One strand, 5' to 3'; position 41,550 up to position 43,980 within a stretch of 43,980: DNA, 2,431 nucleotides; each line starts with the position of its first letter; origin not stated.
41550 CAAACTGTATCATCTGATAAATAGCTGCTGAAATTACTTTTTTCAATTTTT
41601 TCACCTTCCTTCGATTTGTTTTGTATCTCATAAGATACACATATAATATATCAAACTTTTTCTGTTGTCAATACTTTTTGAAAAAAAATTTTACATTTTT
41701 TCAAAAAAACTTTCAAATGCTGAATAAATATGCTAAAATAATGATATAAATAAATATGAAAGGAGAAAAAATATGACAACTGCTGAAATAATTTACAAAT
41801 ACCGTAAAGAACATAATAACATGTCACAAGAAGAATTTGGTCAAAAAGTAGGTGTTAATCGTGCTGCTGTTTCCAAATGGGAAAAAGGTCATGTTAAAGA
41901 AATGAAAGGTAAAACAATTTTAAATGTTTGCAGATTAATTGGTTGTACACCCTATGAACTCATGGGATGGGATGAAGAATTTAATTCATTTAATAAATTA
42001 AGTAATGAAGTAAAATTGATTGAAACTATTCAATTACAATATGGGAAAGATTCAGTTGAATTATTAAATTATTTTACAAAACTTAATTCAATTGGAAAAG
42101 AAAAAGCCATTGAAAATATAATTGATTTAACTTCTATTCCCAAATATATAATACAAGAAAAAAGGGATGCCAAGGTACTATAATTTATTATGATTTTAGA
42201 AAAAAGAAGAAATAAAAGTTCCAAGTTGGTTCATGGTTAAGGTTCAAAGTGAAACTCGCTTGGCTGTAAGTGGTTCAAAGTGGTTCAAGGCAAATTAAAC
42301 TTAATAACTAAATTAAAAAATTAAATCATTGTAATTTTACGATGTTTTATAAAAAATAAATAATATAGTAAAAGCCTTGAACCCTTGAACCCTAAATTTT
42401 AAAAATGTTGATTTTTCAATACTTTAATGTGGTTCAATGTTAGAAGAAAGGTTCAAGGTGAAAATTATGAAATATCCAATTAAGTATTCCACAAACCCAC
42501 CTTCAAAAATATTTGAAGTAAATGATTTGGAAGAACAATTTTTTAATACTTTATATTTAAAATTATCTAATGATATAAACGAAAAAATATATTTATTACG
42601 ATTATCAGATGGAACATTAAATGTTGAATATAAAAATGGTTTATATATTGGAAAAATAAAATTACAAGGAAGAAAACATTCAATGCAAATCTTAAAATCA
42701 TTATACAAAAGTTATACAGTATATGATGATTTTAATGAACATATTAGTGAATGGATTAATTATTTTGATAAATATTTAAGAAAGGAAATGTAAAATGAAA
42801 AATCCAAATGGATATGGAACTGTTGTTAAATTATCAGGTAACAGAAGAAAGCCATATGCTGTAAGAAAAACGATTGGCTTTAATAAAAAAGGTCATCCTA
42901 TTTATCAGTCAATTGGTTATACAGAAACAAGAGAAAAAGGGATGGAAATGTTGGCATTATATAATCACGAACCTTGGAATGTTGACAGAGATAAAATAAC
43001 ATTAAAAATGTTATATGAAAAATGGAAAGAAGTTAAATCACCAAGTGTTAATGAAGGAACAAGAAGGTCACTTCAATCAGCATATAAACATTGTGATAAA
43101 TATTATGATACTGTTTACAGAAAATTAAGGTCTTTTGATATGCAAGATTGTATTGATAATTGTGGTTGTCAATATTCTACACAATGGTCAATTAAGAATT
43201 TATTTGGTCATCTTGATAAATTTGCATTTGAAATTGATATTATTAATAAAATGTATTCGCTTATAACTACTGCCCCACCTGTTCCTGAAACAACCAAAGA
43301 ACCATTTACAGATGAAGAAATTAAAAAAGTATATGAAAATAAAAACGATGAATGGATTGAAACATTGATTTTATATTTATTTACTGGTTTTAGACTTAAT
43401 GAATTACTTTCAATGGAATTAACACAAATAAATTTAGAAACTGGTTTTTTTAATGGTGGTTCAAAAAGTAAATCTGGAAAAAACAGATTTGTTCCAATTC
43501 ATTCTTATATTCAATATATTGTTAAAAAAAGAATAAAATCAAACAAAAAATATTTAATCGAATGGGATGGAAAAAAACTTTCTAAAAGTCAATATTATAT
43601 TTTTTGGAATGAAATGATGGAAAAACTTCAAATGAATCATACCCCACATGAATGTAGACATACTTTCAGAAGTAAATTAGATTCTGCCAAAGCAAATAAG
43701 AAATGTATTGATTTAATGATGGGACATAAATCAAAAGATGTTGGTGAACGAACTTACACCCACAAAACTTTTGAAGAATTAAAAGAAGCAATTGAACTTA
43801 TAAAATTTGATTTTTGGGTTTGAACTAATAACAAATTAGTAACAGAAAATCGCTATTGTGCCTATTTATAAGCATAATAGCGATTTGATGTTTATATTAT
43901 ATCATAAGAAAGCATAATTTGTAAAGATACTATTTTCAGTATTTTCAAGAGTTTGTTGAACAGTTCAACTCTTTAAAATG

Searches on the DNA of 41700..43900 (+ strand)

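Call 7: search_dna_similar(query=window:41700-43900:+, collection=phages, mode=distant, max_rows=30)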
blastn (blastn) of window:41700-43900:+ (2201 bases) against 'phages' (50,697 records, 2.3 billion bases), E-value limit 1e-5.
No match.

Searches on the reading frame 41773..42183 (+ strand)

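Call 12: search_protein_families(library=pfam, proteins=[window:41773-42183:+], max_evalue=0.01)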
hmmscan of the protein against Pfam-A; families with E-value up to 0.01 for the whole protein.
window:41773-42183:+ (136 aa): 5 families
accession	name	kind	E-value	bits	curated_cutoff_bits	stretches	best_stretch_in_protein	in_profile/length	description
PF01381.28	HTH_3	-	1.3e-10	41.6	23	1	7-63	1-55/55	Helix-turn-helix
PF13443.12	HTH_26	-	1.9e-09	38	22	1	14-68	8-62/63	Cro/C1-type HTH DNA-binding domain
PF13560.12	HTH_31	-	0.00048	20.8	27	1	12-60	10-58/64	Helix-turn-helix domain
PF13744.12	HTH_37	-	0.0025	18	27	1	13-58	28-73/80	Helix-turn-helix domain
PF12844.13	HTH_19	-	0.0069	16.7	30.2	0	7-64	4-59/64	Helix-turn-helix domain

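Call 13: search_protein_families(library=phrogs, proteins=[window:41773-42183:+], max_evalue=0.001)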
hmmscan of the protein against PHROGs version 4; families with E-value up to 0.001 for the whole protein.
window:41773-42183:+ (136 aa): 13 families
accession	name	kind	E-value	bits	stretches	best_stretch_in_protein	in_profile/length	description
phrog_8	-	transcription regulation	4.9e-15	56.8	1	2-106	76-150/346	transcriptional regulator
phrog_3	-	transcription regulation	9e-10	39.9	1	1-92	87-183/430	transcriptional repressor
phrog_2967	-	transcription regulation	7.3e-09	36.5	1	3-78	11-78/225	transcriptional regulator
phrog_4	-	transcription regulation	3.6e-08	33.8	1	1-73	135-201/400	transcriptional repressor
phrog_638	-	transcription regulation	3.5e-06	27.9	1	1-60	2-60/145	transcriptional regulator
phrog_7241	-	transcription regulation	7.6e-05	23.8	1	8-64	66-121/122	transcriptional regulator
phrog_4779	-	transcription regulation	8.3e-05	24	1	1-45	1-44/98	transcriptional regulator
phrog_35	-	transcription regulation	0.00013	23.1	1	8-63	79-133/181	transcriptional repressor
phrog_2439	-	transcription regulation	0.0002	21.4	1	5-42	10-46/367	transcriptional regulator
phrog_1373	-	transcription regulation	0.00023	22.2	1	11-58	71-117/166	transcriptional regulator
phrog_2104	-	unknown function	0.00037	21.7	1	13-40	49-76/103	-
phrog_34897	-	unknown function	0.0005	20.4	1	4-61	5-61/279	-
phrog_2328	-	transcription regulation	0.00068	20.4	1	14-43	26-55/128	transcriptional repressor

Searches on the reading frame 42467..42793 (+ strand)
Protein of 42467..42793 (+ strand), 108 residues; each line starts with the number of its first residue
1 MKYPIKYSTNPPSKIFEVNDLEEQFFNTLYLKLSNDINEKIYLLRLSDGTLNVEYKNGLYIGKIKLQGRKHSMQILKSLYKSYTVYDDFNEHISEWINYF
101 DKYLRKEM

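Call 12: search_protein_families(library=pfam, proteins=[window:42467-42793:+], max_evalue=0.01)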
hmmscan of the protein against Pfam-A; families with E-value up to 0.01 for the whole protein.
window:42467-42793:+ (108 aa): 0 families

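Call 13: search_protein_families(library=phrogs, proteins=[window:42467-42793:+], max_evalue=0.001)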
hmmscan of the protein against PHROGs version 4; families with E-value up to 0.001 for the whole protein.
window:42467-42793:+ (108 aa): 1 family
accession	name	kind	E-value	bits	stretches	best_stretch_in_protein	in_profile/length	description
phrog_10777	-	unknown function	2e-10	41.2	1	6-105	379-482/482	-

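Call 15: find_related_loci(query=window:42467-42793:+, collection=viral_contigs, flank=3000)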
Query window:42467-42793:+ (108 aa) in viral_contigs; peptide patterns used: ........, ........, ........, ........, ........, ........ (x = any residue, [..] = any of these).
35 stretches matched a pattern; 4 encode a relative of the query (tblastn E <= 1e-3); 4 distinct loci.
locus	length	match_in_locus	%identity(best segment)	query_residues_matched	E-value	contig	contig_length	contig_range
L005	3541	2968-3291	100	1-108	2e-70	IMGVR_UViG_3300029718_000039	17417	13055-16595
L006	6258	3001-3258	37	14-97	1e-14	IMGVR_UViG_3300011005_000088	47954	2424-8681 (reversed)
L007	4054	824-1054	41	5-82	9e-12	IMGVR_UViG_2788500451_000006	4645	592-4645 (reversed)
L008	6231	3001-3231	41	5-82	9e-12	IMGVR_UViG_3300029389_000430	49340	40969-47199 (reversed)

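Call 35: find_related_loci(query=A2, collection=viral_contigs, flank=4000)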
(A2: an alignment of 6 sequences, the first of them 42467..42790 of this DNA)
Query A2 (108 aa) in viral_contigs; peptide patterns used: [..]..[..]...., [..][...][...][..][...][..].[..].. (x = any residue, [..] = any of these).
48 stretches matched a pattern; 9 encode a relative of the query (tblastn E <= 1e-3); 9 distinct loci.
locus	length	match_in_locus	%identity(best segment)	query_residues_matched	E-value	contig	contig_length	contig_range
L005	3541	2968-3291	100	1-108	6e-70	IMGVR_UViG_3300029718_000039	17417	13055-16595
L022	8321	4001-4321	59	1-108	8e-42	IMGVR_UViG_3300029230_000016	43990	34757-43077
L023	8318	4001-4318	56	1-108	9e-36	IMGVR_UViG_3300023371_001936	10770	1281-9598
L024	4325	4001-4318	56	1-108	9e-36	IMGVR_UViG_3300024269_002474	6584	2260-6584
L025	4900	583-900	56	1-108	9e-36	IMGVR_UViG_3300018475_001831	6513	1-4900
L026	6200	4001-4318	56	1-108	9e-36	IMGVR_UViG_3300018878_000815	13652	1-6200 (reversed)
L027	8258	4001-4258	37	14-97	3e-14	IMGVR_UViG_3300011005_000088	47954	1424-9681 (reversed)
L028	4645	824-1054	41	5-82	3e-11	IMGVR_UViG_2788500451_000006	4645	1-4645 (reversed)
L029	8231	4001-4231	41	5-82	3e-11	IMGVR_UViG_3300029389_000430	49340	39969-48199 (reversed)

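Call 36: find_homologous_proteins(query=A2, max_evalue=0.001)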
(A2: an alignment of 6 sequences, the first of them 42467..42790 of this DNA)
Query A2 (6 sequences) (108 aa, profile of the alignment): 279 proteins with E <= 0.001 among 549 candidates; the best 120 are listed.
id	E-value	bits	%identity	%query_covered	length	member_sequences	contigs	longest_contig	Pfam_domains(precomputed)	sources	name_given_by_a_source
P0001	6.1e-52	192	58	100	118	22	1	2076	-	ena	-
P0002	5.7e-51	189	65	100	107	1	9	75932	-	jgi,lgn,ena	jgi:hypothetical protein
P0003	6.5e-50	186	57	100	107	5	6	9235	-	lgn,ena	-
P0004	1.9e-49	184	56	100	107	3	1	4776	-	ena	-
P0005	2.6e-49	184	57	100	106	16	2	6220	-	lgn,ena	-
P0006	2.9e-48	181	62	100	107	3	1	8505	-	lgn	-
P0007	4.7e-48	180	64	100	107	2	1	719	-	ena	-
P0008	1.7e-47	178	59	100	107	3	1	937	-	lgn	-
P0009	2.3e-47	178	64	100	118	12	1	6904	-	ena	-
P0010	4.6e-47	177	60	100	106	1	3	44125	-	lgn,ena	-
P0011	2.7e-46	174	56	100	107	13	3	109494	-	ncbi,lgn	-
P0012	4.3e-46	174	99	100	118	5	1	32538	-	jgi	jgi:hypothetical protein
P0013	1.4e-45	172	58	100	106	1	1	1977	-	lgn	-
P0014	3.0e-45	171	56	100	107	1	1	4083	-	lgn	-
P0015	4.8e-45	170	94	100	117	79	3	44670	-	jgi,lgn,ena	jgi:hypothetical protein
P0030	4.5e-35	138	45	100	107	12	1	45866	-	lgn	-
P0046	2.0e-31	126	53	93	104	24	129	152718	-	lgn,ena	-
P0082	4.7e-26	109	44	97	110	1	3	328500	-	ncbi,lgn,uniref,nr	ncbi:hypothetical protein SDC9_83611 [bioreactor metagenome]|uniref:Uncharacterized protein n=1 Tax=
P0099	2.9e-24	103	30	74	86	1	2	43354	-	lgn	-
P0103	4.9e-24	103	33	76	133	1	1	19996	-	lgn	-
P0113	2.6e-23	100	40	100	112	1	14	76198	-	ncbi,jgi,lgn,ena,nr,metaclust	ncbi:MAG: hypothetical protein APF84_02780 [Gracilibacter sp. BRH_c7a]|nr:MAG: hypothetical protein 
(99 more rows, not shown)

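Call 37: find_encoding_contigs(protein=P0030, flank=10000, max_places=1)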
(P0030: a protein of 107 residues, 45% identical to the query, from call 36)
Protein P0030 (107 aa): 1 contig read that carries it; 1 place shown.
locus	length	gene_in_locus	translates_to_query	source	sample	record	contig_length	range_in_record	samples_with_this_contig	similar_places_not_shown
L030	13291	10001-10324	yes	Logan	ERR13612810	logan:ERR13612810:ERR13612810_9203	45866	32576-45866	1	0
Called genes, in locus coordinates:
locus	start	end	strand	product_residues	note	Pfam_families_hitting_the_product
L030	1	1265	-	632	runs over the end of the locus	PF08706:D5_N, PF19263:DUF5906, PF03288:Pox_D5 (weak)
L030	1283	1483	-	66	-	-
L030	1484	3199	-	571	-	PF00136:DNA_pol_B (faint)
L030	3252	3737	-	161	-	PF05037:DUF669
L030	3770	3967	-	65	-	-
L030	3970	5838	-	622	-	PF12705:PDDEXK_1, PF13479:AAA_24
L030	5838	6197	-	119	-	-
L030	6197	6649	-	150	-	-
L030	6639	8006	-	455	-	PF00176:SNF2-rel_dom, PF00271:Helicase_C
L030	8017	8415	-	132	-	PF13560:HTH_31 (weak), PF01381:HTH_3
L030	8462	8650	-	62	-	-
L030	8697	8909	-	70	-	-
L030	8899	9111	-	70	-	-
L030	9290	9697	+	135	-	PF01381:HTH_3, PF13443:HTH_26, PF13560:HTH_31 (weak)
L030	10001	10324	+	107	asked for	-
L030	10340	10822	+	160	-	PF27000:PH_gly_zipper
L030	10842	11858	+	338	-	PF00589:Phage_integrase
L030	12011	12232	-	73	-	PF05067:Mn_catalase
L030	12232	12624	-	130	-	PF12652:CotJB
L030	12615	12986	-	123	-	PF11007:CotJA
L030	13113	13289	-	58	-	?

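Call 38: find_encoding_contigs(protein=P0046, flank=10000, max_places=1)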
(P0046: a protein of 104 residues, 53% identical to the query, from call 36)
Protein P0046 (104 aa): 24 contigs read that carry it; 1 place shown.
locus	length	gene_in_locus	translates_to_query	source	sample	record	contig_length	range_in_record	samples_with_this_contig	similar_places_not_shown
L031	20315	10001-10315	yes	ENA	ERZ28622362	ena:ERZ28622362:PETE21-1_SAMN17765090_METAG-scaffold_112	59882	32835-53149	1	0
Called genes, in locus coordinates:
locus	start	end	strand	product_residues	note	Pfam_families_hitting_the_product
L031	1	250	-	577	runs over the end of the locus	PF00136:DNA_pol_B (faint)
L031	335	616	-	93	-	-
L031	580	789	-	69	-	-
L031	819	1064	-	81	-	-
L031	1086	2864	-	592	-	-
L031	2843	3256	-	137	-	-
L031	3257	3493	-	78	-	-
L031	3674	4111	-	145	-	-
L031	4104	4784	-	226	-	PF01464:SLT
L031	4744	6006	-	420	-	-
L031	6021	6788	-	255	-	PF24703:DUF7666, PF01469:Pentapeptide_2 (weak)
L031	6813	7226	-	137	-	PF12844:HTH_19 (weak), PF13560:HTH_31 (weak), PF01381:HTH_3, PF13443:HTH_26 (weak)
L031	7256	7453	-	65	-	-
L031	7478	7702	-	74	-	PF05339:DUF739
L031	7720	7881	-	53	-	-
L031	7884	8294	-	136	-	-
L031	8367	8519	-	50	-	-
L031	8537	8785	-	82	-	-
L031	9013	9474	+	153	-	-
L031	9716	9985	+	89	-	-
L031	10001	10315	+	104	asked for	-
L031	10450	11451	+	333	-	PF00589:Phage_integrase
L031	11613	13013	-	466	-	PF09903:DUF2130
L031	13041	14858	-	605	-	PF09852:DUF2079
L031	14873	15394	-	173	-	PF06114:Peptidase_M78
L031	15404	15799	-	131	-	PF12844:HTH_19, PF13560:HTH_31 (weak), PF01381:HTH_3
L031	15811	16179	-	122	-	-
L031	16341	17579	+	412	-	PF00817:IMS, PF11798:IMS_HHH (faint), PF11799:IMS_C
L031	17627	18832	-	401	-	PF03435:Sacchrp_dh_NADP, PF16653:Sacchrp_dh_C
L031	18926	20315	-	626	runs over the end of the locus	PF00128:Alpha-amylase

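Call 39: find_encoding_contigs(protein=P0113, flank=10000, max_places=1)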
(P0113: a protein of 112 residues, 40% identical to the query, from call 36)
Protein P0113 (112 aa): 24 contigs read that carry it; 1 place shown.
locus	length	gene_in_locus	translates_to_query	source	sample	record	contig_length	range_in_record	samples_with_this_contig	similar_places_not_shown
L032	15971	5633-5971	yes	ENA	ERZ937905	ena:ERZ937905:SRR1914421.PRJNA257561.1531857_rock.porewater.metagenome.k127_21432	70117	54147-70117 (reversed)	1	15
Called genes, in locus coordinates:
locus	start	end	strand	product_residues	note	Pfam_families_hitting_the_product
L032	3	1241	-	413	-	?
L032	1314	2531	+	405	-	PF00872:Transposase_mut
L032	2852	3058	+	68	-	-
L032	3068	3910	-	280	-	PF01797:Y1_Tnp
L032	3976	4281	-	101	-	-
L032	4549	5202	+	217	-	PF12844:HTH_19 (weak), PF13443:HTH_26 (faint), PF01381:HTH_3, PF00717:Peptidase_S24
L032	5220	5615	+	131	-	-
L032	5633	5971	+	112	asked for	-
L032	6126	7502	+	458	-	PF14657:Arm-DNA-bind_4 (weak), PF14659:Phage_int_SAM_3, PF00589:Phage_integrase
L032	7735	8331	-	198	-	-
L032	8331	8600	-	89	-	-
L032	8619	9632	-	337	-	-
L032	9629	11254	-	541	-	PF14281:PDDEXK_4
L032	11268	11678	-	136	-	PF20118:DUF6508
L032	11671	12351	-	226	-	-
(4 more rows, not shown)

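Call 44: search_solved_structures(query=A3, max_evalue=10)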
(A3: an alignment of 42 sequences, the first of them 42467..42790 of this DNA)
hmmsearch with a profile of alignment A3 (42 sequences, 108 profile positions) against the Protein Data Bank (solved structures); distinct sequences matched with E-value up to 10: 3.
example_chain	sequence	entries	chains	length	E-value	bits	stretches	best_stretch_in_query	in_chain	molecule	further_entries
5flz_B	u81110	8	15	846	0.28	14.6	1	10-53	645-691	SPINDLE POLE BODY COMPONENT SPC98 | Spindle pole body component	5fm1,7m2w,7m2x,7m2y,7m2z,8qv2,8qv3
3co4_A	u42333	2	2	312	0.72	13.3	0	28-82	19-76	Chitinase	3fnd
7s5k_A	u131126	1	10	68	1.5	12.2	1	19-48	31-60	EncB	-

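Call 48: find_encoding_contigs(protein=P0099, flank=6000, max_places=1)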
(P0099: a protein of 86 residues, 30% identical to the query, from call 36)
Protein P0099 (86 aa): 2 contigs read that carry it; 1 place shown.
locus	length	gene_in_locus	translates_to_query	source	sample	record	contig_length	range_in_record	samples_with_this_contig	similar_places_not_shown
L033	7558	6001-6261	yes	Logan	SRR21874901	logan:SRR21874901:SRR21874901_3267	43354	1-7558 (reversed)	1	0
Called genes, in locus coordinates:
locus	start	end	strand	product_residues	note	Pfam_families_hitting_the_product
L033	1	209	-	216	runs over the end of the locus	PF07486:Hydrolase_2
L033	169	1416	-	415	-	PF00176:SNF2-rel_dom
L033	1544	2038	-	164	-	PF13392:HNH_3 (weak)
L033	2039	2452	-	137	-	PF12844:HTH_19, PF13560:HTH_31, PF01381:HTH_3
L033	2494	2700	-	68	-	-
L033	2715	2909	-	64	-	-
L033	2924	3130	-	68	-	PF18789:DarA_C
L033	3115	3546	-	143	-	-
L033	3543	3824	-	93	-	PF19905:DUF6378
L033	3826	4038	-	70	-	-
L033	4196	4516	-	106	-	-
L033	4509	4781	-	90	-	-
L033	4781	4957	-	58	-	-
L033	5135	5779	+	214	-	PF12844:HTH_19, PF13560:HTH_31, PF01381:HTH_3, PF00717:Peptidase_S24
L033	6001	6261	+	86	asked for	-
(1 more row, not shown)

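Call 49: find_encoding_contigs(protein=P0082, flank=6000, max_places=1)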
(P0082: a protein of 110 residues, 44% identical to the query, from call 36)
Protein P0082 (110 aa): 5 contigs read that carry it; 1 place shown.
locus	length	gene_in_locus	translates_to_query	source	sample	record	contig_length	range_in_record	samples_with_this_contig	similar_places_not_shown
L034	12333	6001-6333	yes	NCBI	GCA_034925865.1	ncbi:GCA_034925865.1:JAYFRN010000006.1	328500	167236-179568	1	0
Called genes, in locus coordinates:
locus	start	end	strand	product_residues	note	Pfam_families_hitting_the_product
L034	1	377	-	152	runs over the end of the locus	-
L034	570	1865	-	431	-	PF00176:SNF2-rel_dom, PF00271:Helicase_C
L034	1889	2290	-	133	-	PF12844:HTH_19 (weak), PF13560:HTH_31 (weak), PF01381:HTH_3, PF13443:HTH_26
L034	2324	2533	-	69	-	PF05339:DUF739 (weak), PF01381:HTH_3 (faint), PF13443:HTH_26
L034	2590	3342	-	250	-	-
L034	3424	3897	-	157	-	-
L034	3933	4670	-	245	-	-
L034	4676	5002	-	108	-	-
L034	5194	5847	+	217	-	PF12844:HTH_19, PF13560:HTH_31 (weak), PF01381:HTH_3, PF00717:Peptidase_S24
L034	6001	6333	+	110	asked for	-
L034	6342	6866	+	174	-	-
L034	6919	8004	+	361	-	PF00589:Phage_integrase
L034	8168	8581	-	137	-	PF00380:Ribosomal_S9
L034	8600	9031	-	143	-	PF00572:Ribosomal_L13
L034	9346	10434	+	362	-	-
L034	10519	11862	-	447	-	PF03448:MgtE_N, PF00571:CBS, PF01769:MgtE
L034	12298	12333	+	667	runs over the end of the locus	PF22745:Nlig-Ia, PF01653:DNA_ligase_aden, PF03120:OB_DNA_ligase, PF03119:DNA_ligase_ZBD, PF14520:HHH_5, PF12826:HHH_2, PF14520:HHH_5 (weak), PF00533:BRCT, +2 more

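Call 50: find_encoding_contigs(protein=P0103, flank=6000, max_places=1)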
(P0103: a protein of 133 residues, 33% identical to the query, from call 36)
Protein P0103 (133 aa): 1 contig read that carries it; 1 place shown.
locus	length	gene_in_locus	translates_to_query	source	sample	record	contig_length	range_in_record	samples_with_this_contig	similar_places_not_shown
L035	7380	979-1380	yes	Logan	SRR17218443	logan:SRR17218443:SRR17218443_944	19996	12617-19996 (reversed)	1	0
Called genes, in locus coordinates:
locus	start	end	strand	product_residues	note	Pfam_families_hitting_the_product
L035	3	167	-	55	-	?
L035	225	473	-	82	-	PF13443:HTH_26, PF13560:HTH_31 (weak), PF01381:HTH_3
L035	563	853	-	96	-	PF12844:HTH_19, PF13560:HTH_31, PF01381:HTH_3, PF13443:HTH_26 (faint)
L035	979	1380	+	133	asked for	-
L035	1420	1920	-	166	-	PF04883:HK97-gp10_like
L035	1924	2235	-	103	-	-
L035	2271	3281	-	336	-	-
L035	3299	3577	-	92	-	-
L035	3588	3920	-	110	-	-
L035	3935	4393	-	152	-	PF02839:CBM_5_12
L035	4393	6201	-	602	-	PF19789:DUF6273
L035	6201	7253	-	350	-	PF00078:RVT_1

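Call 52: predict_structure(alignment_id=A3)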
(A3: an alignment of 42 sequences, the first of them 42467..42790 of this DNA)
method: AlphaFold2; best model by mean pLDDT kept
length: 108 residues; sequences in the alignment: 42
mean_pLDDT: 92.6   pTM: 0.83
mean pLDDT of the five models: 92.6, 92.5, 91.9, 90.6, 87.7
residues with pLDDT >= 90: 87; 70-90: 19; 50-70: 2; < 50: 0
segments of 3 or more residues with pLDDT < 50: none
pLDDT, mean of each block of 10 residues (from residue 1): 89 88 96 94 95 93 95 94 96 95 81
secondary structure, 60 per line:
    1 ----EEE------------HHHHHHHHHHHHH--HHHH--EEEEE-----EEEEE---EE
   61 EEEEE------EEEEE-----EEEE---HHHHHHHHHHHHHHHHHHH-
elements in order: E5-7 H20-32 H35-38 E41-45 E51-55 E59-65 E72-76 E82-85 H89-107

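Call 56: fold_search(model_id=the predicted structure, library=pdb)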
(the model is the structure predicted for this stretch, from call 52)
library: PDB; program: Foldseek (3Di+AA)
matches with E <= 10: 299; with E <= 0.001: 0
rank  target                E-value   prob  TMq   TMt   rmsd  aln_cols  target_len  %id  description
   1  6h4n_x                1.2e-01  0.30  0.31  0.33   8.0       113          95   12  Structure of a hibernating 100S ribosome reveals an inactive conformation of the ribosomal protein S1 - 70S Hibernatin (released 2018-09-05)
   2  9mc6_B                1.4e-01  0.11  0.19  0.12  10.5        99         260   15  Cryo-EM structure of Human UBA1-UBE2O-Ub -Transthiolation state 2 (released 2026-03-25)
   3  4gl9_F                1.4e-01  0.13  0.22  0.20   9.0        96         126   17  Crystal structure of inhibitory protein SOCS3 in complex with JAK2 kinase domain and fragment of GP130 intracellular d (released 2013-03-06)
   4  9mc4_B                1.4e-01  0.10  0.19  0.12  10.5       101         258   15  Cryo-EM structure of Human UBA1-UBE2O-Ub -Transthiolation state 4 (released 2026-03-25)
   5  4gl9_E                1.6e-01  0.14  0.22  0.20   8.1        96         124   17  Crystal structure of inhibitory protein SOCS3 in complex with JAK2 kinase domain and fragment of GP130 intracellular d (released 2013-03-06)
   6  9y9z_35               1.6e-01  0.08  0.17  0.10  14.7       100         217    8  Cryo-EM structure of conoid fiber from Toxoplasma gondii (24-nm repeat) (released 2025-12-03)
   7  2ywq_A                1.9e-01  0.30  0.33  0.38   8.4       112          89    9  Crystal structure of Thermus thermophilus Protein Y N-terminal domain (released 2008-04-15)
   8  4gl9_G                2.3e-01  0.12  0.22  0.20   8.1        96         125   17  Crystal structure of inhibitory protein SOCS3 in complex with JAK2 kinase domain and fragment of GP130 intracellular d (released 2013-03-06)
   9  9obo_A                4.3e-01  0.08  0.26  0.06  13.5       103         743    9  Crystal structure of Mycobacterium tuberculosis isocitrate lyase 2 fixed in the apo form with disulfide bonds (released 2026-03-18)
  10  9mc5_B                4.6e-01  0.07  0.19  0.12  10.5       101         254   15  Cryo-EM structure of Human UBA1-UBE2O-Ub -Transthiolation state 3 (released 2026-03-25)
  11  9quf                  4.9e-01  0.08  0.21  0.06  10.8       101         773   13  Structure of a fungal Ube2O (released 2026-01-21)
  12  6edw_D                5.9e-01  0.08  0.27  0.06  12.9       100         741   10  Crystal structure of Mycobacterium tuberculosis ICL2 in the apo form (released 2019-08-14)
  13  8gxr_A                7.2e-01  0.07  0.23  0.12  10.3       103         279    8  crystal structure of UBC domain of UBE2O (released 2023-09-27)
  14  9obo_D                7.2e-01  0.06  0.25  0.06  14.4       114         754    8  Crystal structure of Mycobacterium tuberculosis isocitrate lyase 2 fixed in the apo form with disulfide bonds (released 2026-03-18)
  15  9y9z_36               7.2e-01  0.03  0.17  0.11  17.1       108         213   10  Cryo-EM structure of conoid fiber from Toxoplasma gondii (24-nm repeat) (released 2025-12-03)
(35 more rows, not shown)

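Call 66: fold_search(model_id=the predicted structure, library=viral)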
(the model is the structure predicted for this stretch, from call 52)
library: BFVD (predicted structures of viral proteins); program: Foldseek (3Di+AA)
matches with E <= 10: 480; with E <= 0.001: 0
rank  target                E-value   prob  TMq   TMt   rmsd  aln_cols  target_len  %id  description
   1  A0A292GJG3            4.9e-02  0.28  0.28  0.28  13.2       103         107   13  (no name in the UniProt tables at hand)
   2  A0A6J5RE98            6.7e-02  0.84  0.45  0.21   4.2        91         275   16  Uncharacterized protein [uncultured Caudovirales phage]
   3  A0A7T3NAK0            1.0e-01  0.57  0.39  0.20   5.5        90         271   17  (no name in the UniProt tables at hand)
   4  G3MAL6                1.0e-01  0.47  0.37  0.34   6.6        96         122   16  Gp475 [Bacillus phage G]
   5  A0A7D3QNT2            1.0e-01  0.16  0.23  0.18  15.6       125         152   12  (no name in the UniProt tables at hand)
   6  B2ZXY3                1.4e-01  0.28  0.31  0.28  13.0       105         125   11  Uncharacterized protein [Ralstonia phage phiRSL1]
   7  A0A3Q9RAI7            1.5e-01  0.63  0.40  0.47   5.1        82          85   12  (no name in the UniProt tables at hand)
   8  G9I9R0                1.5e-01  0.33  0.31  0.15   6.0        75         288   16  (no name in the UniProt tables at hand)
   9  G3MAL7                1.6e-01  0.30  0.35  0.42   7.3        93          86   16  Gp476 [Bacillus phage G]
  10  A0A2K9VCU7            1.9e-01  0.54  0.30  0.41   4.0        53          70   26  Uncharacterized protein [Lactobacillus phage Bacchae]
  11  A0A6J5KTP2            1.9e-01  0.47  0.34  0.45   6.3        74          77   18  Uncharacterized protein [uncultured Caudovirales phage]
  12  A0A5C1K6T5            1.9e-01  0.15  0.26  0.30  10.3        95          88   15  Uncharacterized protein [Pseudomonas phage Zuri]
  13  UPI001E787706         2.0e-01  0.33  0.31  0.41   9.7        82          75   11  (no name look-up for this kind of identifier)
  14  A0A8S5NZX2            2.3e-01  0.35  0.42  0.36  11.3       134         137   15  Uncharacterized protein [Myoviridae sp. ctLnO19]
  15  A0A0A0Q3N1            2.6e-01  0.41  0.38  0.38   5.2        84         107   14  Anti-restriction nuclease [Pectobacterium bacteriophage PM2]
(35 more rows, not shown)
